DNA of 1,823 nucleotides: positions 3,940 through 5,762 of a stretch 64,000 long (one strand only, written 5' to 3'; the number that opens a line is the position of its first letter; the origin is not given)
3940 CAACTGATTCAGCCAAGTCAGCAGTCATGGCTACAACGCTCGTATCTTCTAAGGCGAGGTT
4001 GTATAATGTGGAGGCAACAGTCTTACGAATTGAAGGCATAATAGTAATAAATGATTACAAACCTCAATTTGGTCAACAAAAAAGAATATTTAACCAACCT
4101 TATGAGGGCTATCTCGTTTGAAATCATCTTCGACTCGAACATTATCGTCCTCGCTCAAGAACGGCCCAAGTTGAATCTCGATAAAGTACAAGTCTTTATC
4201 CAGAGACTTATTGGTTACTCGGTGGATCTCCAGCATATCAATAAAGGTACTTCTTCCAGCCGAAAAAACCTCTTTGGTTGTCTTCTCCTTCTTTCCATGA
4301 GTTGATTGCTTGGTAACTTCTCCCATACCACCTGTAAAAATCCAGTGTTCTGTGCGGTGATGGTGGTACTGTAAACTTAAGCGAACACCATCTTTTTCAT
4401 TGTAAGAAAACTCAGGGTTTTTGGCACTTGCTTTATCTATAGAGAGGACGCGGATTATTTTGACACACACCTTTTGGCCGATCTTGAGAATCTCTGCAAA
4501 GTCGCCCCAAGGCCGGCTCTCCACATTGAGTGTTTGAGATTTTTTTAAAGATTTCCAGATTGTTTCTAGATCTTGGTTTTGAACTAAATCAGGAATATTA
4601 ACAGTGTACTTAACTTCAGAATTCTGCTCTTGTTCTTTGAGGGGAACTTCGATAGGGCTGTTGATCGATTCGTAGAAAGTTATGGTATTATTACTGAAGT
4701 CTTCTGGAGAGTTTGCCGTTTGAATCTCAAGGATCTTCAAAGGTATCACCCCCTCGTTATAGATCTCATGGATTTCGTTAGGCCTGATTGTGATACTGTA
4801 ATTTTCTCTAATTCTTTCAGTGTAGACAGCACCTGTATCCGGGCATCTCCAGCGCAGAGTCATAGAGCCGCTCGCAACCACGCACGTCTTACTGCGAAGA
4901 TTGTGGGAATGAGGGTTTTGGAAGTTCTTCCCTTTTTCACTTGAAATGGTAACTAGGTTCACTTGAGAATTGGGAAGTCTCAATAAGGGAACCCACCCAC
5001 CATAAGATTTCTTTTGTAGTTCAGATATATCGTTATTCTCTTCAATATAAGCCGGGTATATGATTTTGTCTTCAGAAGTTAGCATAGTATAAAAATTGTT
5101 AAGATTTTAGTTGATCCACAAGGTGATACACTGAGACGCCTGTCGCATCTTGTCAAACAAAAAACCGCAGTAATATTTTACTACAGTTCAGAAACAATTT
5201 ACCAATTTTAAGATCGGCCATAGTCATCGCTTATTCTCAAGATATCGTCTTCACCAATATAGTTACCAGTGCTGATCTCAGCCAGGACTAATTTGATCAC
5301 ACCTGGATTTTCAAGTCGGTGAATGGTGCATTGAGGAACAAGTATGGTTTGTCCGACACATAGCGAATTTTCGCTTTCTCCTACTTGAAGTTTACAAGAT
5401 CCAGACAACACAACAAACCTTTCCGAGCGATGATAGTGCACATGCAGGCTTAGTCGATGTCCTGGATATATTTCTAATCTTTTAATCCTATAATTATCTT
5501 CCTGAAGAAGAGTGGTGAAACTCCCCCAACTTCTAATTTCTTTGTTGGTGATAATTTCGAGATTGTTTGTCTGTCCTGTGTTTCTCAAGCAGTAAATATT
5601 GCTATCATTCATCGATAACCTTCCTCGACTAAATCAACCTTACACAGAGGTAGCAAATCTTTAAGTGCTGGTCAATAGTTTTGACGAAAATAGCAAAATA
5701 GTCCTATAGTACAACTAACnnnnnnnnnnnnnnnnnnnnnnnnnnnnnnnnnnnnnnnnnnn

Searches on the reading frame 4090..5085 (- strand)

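Call 5: search_protein_families(library=pfam, proteins=[window:4090-5085:-], max_evalue=0.01)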
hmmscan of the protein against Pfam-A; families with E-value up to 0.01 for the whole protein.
window:4090-5085:- (331 aa): 2 families
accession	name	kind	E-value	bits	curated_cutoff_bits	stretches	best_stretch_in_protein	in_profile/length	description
PF01050.24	MannoseP_isomer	-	2.8e-27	95.6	23.6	2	231-320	36-116/116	Mannose-6-phosphate isomerase C-terminal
PF07883.17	Cupin_2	-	0.00035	20.7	27.2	0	52-121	8-69/70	Cupin domain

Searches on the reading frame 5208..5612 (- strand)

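Call 5: search_protein_families(library=pfam, proteins=[window:5208-5612:-], max_evalue=0.01)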
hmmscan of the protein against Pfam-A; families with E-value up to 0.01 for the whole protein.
window:5208-5612:- (134 aa): 3 families
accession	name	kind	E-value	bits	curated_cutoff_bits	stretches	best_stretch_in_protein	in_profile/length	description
PF01050.24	MannoseP_isomer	-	6.8e-32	110.5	23.6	1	23-129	10-116/116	Mannose-6-phosphate isomerase C-terminal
PF07883.17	Cupin_2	-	4.9e-09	36.2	27.2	1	46-104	3-60/70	Cupin domain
PF00190.28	Cupin_1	-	0.0012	18.9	22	1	44-115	36-115/151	Cupin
